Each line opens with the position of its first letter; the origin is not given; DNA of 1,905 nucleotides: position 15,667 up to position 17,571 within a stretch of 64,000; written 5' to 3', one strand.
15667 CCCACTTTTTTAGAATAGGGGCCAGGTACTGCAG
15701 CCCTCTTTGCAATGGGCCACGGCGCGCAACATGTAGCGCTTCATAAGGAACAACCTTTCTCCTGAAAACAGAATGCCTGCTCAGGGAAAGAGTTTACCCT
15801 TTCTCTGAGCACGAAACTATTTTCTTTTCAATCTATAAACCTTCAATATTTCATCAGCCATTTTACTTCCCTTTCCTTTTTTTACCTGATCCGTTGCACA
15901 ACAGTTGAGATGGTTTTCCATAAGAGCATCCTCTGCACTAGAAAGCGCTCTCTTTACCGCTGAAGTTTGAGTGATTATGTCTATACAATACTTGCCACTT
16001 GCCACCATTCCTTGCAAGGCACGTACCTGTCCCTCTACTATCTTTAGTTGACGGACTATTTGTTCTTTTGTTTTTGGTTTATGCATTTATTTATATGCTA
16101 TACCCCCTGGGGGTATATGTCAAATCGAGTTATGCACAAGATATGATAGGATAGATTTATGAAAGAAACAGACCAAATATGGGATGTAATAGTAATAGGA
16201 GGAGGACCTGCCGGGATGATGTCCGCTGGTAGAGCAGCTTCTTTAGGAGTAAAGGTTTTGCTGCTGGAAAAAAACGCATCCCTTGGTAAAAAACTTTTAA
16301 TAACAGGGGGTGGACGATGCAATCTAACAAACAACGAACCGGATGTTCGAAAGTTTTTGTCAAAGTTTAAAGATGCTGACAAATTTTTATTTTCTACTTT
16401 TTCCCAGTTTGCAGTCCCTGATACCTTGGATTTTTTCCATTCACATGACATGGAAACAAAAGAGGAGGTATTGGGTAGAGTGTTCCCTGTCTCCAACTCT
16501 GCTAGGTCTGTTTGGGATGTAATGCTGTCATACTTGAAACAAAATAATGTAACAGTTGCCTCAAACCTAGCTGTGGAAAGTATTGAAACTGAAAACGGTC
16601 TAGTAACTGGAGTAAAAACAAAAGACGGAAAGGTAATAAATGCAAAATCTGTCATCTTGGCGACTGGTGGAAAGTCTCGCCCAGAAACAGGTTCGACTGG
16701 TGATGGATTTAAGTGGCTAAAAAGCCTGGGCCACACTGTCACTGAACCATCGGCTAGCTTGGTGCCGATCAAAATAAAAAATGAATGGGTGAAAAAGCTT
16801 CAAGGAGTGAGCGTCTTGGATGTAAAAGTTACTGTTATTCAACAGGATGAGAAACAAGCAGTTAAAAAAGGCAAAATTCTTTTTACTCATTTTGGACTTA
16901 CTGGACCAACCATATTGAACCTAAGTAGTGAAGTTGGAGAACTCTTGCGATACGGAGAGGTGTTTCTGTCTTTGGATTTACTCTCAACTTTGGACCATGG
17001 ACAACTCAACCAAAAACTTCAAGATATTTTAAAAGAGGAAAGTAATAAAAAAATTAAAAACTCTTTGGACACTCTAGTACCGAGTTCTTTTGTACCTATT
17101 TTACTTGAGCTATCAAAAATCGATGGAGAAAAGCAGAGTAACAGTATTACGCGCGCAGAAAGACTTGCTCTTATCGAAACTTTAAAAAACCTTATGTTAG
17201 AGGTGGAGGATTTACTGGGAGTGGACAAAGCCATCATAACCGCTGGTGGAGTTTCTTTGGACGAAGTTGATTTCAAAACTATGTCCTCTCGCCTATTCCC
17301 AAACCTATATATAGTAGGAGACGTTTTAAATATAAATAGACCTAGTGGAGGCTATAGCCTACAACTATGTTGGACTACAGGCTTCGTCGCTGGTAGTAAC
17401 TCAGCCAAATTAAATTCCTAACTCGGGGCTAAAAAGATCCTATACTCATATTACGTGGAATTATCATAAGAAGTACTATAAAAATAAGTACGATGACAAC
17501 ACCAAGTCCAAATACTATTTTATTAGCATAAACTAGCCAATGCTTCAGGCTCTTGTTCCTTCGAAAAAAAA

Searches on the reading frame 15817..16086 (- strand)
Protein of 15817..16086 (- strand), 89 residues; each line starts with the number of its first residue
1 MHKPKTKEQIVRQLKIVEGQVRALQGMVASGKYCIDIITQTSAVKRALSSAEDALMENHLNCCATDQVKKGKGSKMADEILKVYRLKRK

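Call 10: search_protein_families(library=pfam, proteins=[window:15817-16086:-], max_evalue=0.01)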
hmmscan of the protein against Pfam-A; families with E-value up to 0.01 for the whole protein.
window:15817-16086:- (89 aa): 1 family
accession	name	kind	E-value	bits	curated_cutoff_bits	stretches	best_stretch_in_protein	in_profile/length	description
PF02583.22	Trns_repr_metal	-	1.8e-22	79.9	22.8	1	7-83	2-75/78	Metal-sensitive transcriptional repressor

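Call 24: find_encoding_contigs(protein=window:15817-16086:-, flank=3000, max_places=10)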
Protein window:15817-16086:- (89 aa): no gene with exactly this product is on record in the collection.

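Call 62: find_homologous_proteins(query=window:15817-16086:-, max_evalue=1e-20)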
Query window:15817-16086:- (89 aa): 1153 proteins with E <= 1e-20 among 1222 candidates; the best 120 are listed.
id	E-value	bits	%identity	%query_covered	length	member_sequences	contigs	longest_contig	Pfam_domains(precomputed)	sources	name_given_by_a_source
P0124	7.1e-50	184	100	100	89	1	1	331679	PF02583.23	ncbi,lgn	ncbi:MAG: metal-sensitive transcriptional regulator [Patescibacteria group bacterium]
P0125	1.7e-36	141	79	100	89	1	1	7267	PF02583.23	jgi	-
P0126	4.2e-34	134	75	100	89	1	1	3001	PF02583.23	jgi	-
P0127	4.6e-32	127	72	96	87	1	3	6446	PF02583.23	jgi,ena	-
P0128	5.6e-32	127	73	96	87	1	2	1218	PF02583.23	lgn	-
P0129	6.0e-32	127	71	98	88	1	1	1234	PF02583.23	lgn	-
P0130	1.1e-31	126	73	96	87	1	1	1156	PF02583.23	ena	-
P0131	1.2e-31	126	73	94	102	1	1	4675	PF02583.23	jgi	jgi:CsoR family transcriptional regulator, copper-sensing transcriptional repressor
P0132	1.5e-31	126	67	100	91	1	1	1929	PF02583.23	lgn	-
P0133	1.9e-31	125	71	96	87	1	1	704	PF02583.23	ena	-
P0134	2.0e-31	125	69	96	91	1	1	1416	PF02583.23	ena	-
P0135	2.6e-31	125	75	81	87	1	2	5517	PF02583.23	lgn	-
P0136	2.9e-31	125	69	98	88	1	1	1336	PF02583.23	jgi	jgi:DNA-binding FrmR family transcriptional regulator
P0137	3.1e-31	125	71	96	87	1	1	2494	PF02583.23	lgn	-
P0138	3.9e-31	124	66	100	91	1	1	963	PF02583.23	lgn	-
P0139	6.6e-31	124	72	96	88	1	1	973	PF02583.23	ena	-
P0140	8.2e-31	123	71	96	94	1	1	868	PF02583.23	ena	-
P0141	8.2e-31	123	69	96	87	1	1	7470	PF02583.23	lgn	-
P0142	9.2e-31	123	73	94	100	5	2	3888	PF02583.23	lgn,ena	-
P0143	9.2e-31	123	67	100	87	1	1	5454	PF02583.23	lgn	-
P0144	1.0e-30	123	70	94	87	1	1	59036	PF02583.23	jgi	jgi:DNA-binding FrmR family transcriptional regulator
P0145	1.1e-30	123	66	100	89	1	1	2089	PF02583.23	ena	-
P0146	1.2e-30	123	71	96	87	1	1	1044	PF02583.23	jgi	jgi:CsoR family transcriptional regulator, copper-sensing transcriptional repressor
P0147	1.6e-30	122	71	93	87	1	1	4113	PF02583.23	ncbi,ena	-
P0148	2.5e-30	122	69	93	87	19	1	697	PF02583.23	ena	-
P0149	2.6e-30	122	70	94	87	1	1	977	PF02583.23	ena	-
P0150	3.0e-30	121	71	96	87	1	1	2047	PF02583.23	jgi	-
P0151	3.0e-30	121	66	100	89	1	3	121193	PF02583.23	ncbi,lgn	-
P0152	3.3e-30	121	67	100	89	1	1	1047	PF02583.23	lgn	-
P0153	3.5e-30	121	71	94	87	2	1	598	PF02583.23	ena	-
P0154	3.9e-30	121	67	100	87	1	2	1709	PF02583.23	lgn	-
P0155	3.9e-30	121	69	100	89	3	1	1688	PF02583.23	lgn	-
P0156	4.4e-30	121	69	93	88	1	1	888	PF02583.23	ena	-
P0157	4.8e-30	121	65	100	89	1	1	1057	PF02583.23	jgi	jgi:DNA-binding FrmR family transcriptional regulator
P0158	5.0e-30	121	71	96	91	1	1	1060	PF02583.23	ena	-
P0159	5.4e-30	121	68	98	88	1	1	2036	PF02583.23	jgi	jgi:DNA-binding FrmR family transcriptional regulator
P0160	5.5e-30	121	69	98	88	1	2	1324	PF02583.23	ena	-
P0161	5.6e-30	121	69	94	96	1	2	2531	PF02583.23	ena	-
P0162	5.9e-30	120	67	93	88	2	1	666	PF02583.23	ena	-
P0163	6.1e-30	120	73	94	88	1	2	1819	PF02583.23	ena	-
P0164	6.6e-30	120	70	94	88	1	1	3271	PF02583.23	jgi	-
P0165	6.9e-30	120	67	96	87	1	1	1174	PF02583.23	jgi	jgi:DNA-binding FrmR family transcriptional regulator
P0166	7.6e-30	120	68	98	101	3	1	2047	PF02583.23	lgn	-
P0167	8.1e-30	120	70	94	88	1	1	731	PF02583.23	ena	-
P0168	8.4e-30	120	67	94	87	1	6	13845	PF02583.23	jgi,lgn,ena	-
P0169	8.5e-30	120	70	94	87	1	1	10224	PF02583.23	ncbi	-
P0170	9.4e-30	120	70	94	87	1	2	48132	PF02583.23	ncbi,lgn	-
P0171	9.7e-30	120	66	100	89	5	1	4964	PF02583.23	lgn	-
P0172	9.8e-30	120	67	98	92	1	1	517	PF02583.23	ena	-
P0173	1.0e-29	120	67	94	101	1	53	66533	PF02583.23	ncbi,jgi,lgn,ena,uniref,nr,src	ncbi:MAG: hypothetical protein UT07_C0002G0028 [Parcubacteria group bacterium GW2011_GWB1_38_8]|unir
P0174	1.1e-29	120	66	100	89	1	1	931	PF02583.23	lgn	-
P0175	1.1e-29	120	69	94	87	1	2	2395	PF02583.23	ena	-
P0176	1.1e-29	120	67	96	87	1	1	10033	PF02583.23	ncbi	-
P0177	1.1e-29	120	64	100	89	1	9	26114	PF02583.23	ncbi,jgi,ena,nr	ncbi:MAG: YvgZ [Parcubacteria group bacterium GW2011_GWA2_47_16]|nr:MAG: YvgZ [Parcubacteria group b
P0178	1.2e-29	120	69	94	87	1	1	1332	PF02583.23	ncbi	-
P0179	1.3e-29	119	71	96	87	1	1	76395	PF02583.23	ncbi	-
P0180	1.5e-29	119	68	94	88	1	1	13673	PF02583.23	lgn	-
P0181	1.5e-29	119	69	94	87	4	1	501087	PF02583.23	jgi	jgi:DNA-binding FrmR family transcriptional regulator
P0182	1.5e-29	119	75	87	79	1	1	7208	PF02583.23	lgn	-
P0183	1.5e-29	119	68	96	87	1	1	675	PF02583.23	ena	-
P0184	1.5e-29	119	67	94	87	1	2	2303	PF02583.23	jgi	jgi:DNA-binding FrmR family transcriptional regulator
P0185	1.6e-29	119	67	100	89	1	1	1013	PF02583.23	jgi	jgi:DNA-binding FrmR family transcriptional regulator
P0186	1.6e-29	119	67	100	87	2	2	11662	PF02583.23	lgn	-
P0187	1.7e-29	119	65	100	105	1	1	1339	PF02583.23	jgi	jgi:DNA-binding FrmR family transcriptional regulator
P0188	1.8e-29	119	73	91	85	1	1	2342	PF02583.23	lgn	-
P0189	1.8e-29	119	69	97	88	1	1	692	PF02583.23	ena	-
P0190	1.8e-29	119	70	98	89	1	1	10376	PF02583.23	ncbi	-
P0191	2.0e-29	119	69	100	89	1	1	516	PF02583.23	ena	-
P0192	2.0e-29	119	71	96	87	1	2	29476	PF02583.23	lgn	-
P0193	2.1e-29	119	67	96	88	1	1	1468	PF02583.23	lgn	-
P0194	2.3e-29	119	69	94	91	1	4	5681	PF02583.23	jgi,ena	-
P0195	2.3e-29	119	69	93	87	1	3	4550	PF02583.23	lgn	-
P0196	2.4e-29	119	69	93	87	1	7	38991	PF02583.23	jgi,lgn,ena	-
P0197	2.5e-29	118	66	100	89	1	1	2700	PF02583.23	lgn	-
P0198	2.6e-29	118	70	98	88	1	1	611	PF02583.23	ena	-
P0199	2.8e-29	118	64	100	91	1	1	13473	PF02583.23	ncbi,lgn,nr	ncbi:MAG: metal-sensitive transcriptional regulator [bacterium]|nr:metal-sensitive transcriptional r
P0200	2.9e-29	118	69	94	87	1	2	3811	PF02583.23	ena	-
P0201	3.0e-29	118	67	100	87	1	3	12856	PF02583.23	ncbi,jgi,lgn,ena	-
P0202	3.4e-29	118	67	96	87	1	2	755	PF02583.23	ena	-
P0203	3.4e-29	118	68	94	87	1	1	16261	PF02583.23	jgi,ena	-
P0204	3.4e-29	118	69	94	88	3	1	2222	PF02583.23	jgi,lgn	jgi:CsoR family transcriptional regulator, copper-sensing transcriptional repressor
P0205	3.5e-29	118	68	98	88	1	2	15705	PF02583.23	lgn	-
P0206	3.6e-29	118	68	94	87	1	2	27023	PF02583.23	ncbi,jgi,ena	-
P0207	3.6e-29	118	68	94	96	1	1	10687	PF02583.23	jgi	-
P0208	3.9e-29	118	66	98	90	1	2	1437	PF02583.23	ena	-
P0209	4.0e-29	118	71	89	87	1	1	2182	PF02583.23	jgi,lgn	jgi:DNA-binding FrmR family transcriptional regulator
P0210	4.3e-29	118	67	94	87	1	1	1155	PF02583.23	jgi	-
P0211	4.4e-29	118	64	100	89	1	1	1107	PF02583.23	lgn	-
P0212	4.6e-29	118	69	100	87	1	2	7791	PF02583.23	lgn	-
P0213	4.7e-29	118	69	100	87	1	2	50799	PF02583.23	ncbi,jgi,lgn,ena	ncbi:MAG: metal-sensitive transcriptional regulator [Candidatus Paceibacterota bacterium]|jgi:DNA-bi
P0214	4.7e-29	118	72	92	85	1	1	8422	PF02583.23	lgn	-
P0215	5.0e-29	118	65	94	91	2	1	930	PF02583.23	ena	-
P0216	5.1e-29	118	67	97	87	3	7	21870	PF02583.23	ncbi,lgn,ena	-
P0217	5.1e-29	118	66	96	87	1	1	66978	PF02583.23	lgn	-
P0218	5.2e-29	117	63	100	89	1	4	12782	PF02583.23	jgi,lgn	jgi:DNA-binding FrmR family transcriptional regulator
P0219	5.2e-29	117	63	100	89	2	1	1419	PF02583.23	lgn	-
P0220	5.3e-29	117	67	98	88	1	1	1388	PF02583.23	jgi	-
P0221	5.4e-29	117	66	93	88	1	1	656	PF02583.23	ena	-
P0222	5.5e-29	117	65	100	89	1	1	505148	PF02583.23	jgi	-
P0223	5.6e-29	117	66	100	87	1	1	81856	PF02583.23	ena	-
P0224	5.8e-29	117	63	100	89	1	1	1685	PF02583.23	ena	-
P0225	5.9e-29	117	65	100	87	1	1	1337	PF02583.23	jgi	-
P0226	6.1e-29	117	67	94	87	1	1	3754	PF02583.23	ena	-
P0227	6.3e-29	117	69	93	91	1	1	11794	PF02583.23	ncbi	-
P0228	6.4e-29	117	70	100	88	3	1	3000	PF02583.23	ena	-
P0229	6.4e-29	117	69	96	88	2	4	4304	PF02583.23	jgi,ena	-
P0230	6.6e-29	117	66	100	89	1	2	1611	PF02583.23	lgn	-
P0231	6.7e-29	117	69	93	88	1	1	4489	PF02583.23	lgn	-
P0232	6.9e-29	117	67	100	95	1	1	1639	PF02583.23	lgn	-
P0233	7.1e-29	117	67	93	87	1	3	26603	PF02583.23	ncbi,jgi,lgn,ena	ncbi:MAG: metal-sensitive transcriptional regulator [Candidatus Paceibacterota bacterium]|jgi:DNA-bi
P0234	7.1e-29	117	70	93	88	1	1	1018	PF02583.23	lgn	-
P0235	7.4e-29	117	68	94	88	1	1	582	PF02583.23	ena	-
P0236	7.5e-29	117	72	93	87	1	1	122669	PF02583.23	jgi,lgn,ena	-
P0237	7.5e-29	117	65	100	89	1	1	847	PF02583.23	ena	-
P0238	7.6e-29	117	67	96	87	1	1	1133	PF02583.23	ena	-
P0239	7.8e-29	117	67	100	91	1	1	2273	PF02583.23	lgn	-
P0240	7.8e-29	117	66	97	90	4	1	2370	PF02583.23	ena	-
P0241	8.1e-29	117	67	100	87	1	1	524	PF02583.23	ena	-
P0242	8.1e-29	117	70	97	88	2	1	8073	PF02583.23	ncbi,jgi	jgi:DNA-binding FrmR family transcriptional regulator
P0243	8.8e-29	117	66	97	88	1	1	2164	PF02583.23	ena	-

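Call 63: find_encoding_contigs(protein=P0126, flank=4000, max_places=4)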
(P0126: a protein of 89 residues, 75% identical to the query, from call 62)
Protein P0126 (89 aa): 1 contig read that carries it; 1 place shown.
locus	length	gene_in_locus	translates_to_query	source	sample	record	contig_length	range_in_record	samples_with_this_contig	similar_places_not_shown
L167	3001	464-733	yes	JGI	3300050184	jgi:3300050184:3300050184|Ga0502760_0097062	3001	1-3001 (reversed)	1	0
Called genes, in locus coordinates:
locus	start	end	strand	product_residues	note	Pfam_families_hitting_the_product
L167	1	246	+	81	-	?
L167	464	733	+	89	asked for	PF02583:Trns_repr_metal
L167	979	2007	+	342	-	PF00403:HMA, PF13386:DsbD_2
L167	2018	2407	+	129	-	PF13473:Cupredoxin_1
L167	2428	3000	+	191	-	?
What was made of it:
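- L167 has csoR, a 245-nt spacer, the transporter and the cupredoxin (call 63).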

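Call 64: find_encoding_contigs(protein=P0125, flank=5000, max_places=4)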
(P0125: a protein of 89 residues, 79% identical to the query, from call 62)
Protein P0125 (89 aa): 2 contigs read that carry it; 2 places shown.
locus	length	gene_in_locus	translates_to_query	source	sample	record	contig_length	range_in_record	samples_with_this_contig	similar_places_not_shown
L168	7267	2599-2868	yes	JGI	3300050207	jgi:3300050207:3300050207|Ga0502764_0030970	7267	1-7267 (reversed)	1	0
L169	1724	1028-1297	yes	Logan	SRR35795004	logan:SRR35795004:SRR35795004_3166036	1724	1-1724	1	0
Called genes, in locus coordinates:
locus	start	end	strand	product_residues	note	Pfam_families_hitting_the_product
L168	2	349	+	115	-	?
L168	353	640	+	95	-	-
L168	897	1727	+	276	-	PF13387:Lnb_N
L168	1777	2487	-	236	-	-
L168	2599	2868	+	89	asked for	PF02583:Trns_repr_metal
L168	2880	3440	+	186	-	PF03713:DUF305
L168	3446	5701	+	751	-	PF00403:HMA, PF00122:E1-E2_ATPase, PF00702:Hydrolase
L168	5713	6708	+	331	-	PF00403:HMA, PF13386:DsbD_2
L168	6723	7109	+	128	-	PF13473:Cupredoxin_1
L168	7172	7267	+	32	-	?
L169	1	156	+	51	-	?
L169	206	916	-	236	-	-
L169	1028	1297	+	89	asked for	PF02583:Trns_repr_metal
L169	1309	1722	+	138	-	?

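Call 75: find_encoding_contigs(protein=P0127, flank=3000, max_places=4)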
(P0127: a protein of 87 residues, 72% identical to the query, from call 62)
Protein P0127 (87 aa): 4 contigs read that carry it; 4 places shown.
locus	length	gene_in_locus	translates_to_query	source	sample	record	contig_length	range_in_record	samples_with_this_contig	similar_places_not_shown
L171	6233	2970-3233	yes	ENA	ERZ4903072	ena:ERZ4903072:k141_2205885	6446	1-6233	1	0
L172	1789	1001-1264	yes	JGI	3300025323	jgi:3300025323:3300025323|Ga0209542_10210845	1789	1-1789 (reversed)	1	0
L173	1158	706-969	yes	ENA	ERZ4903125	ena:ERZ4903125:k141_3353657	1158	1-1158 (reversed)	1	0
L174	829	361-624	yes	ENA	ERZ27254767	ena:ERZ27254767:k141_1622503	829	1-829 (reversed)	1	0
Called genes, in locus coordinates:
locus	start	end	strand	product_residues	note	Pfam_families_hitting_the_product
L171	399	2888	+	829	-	PF07517:SecA_DEAD, PF01043:SecA_PP_bind, PF21090:P-loop_SecA, PF07516:SecA_SW, PF02810:SEC-C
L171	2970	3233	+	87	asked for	PF02583:Trns_repr_metal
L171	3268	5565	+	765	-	PF00403:HMA, PF00122:E1-E2_ATPase, PF00702:Hydrolase, PF08282:Hydrolase_3 (faint)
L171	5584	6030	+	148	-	PF18931:DUF5680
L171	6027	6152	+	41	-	-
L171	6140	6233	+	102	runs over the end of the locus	?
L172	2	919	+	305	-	?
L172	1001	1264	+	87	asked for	PF02583:Trns_repr_metal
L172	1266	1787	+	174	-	?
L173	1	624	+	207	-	?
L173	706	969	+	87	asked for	PF02583:Trns_repr_metal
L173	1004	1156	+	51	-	?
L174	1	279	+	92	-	?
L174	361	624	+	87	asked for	PF02583:Trns_repr_metal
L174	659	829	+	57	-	?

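Call 76: find_encoding_contigs(protein=P0128, flank=3000, max_places=4)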
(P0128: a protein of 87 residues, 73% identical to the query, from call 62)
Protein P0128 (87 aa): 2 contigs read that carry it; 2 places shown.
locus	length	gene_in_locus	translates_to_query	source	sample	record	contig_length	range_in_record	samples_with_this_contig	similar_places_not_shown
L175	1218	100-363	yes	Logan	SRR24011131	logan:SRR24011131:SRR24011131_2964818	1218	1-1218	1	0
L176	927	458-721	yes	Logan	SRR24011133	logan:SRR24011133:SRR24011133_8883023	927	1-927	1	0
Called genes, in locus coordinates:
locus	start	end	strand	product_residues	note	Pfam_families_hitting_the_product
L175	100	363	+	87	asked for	PF02583:Trns_repr_metal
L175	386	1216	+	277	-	?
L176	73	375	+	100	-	PF00886:Ribosomal_S16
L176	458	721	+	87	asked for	PF02583:Trns_repr_metal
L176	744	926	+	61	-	?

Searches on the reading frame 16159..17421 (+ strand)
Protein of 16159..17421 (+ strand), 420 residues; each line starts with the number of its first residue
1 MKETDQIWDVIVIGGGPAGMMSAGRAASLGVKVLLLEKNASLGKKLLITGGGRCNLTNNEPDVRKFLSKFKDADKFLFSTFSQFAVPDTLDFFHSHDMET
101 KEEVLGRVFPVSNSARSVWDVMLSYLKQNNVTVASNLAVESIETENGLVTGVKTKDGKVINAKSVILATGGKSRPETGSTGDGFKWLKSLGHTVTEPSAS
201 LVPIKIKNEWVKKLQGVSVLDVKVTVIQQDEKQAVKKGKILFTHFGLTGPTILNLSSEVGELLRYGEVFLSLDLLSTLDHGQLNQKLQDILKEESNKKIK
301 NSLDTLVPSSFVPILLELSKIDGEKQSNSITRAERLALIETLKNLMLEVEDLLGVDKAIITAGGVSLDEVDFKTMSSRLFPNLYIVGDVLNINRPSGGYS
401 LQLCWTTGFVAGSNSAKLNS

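Call 10: search_protein_families(library=pfam, proteins=[window:16159-17421:+], max_evalue=0.01)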
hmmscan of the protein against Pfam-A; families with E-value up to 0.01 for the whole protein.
window:16159-17421:+ (420 aa): 16 families
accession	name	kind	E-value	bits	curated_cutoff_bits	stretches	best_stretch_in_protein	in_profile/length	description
PF03486.20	HI0933_like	-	2.2e-81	273.3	50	1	9-413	2-243/244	HI0933-like protein Rossmann domain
PF22780.1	HI0933_like_1st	-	2.3e-35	122.3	27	1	199-360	2-165/165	HI0933-like protein barrel and H2TH domain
PF00890.30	FAD_binding_2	-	3.6e-14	53.2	20.4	1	9-203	1-225/414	FAD binding domain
PF12831.13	FAD_oxidored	-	1.2e-12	48.4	27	1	9-170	1-145/416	FAD dependent oxidoreductase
PF01134.28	GIDA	-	2.7e-12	46.9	22.1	2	125-173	104-154/391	Glucose inhibited division protein A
PF07992.20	Pyr_redox_2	-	6.6e-12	45.9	26.1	2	116-178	183-244/291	Pyridine nucleotide-disulphide oxidoreductase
PF01266.30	DAO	-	7.5e-11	42.6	27.9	2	122-177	155-209/353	FAD dependent oxidoreductase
PF13738.12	Pyr_redox_3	-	1e-07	31.9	30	2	125-176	90-139/305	Pyridine nucleotide-disulphide oxidoreductase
PF00070.33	Pyr_redox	-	4.4e-06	27.6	22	0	10-43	2-35/82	Pyridine nucleotide-disulphide oxidoreductase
PF05834.18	Lycopene_cycl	-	6.7e-06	25.9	23.4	1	9-41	1-35/380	Lycopene cyclase protein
PF01494.25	FAD_binding_3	-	7.7e-06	25.8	22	1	9-41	3-35/349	FAD binding domain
PF01946.23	Thi4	-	1.6e-05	24.7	26.2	1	8-45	18-56/235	Thi4 family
PF13450.12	NAD_binding_8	-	8.8e-05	23.1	21.9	1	12-43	1-32/68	NAD(P)-binding Rossmann-like domain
PF01262.27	AlaDh_PNT_C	-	0.00045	20.1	23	1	9-53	30-74/214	Alanine dehydrogenase/PNT, C-terminal domain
PF13454.12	NAD_binding_9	-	0.00084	19.8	21.8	1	12-170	2-153/155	FAD-NAD(P)-binding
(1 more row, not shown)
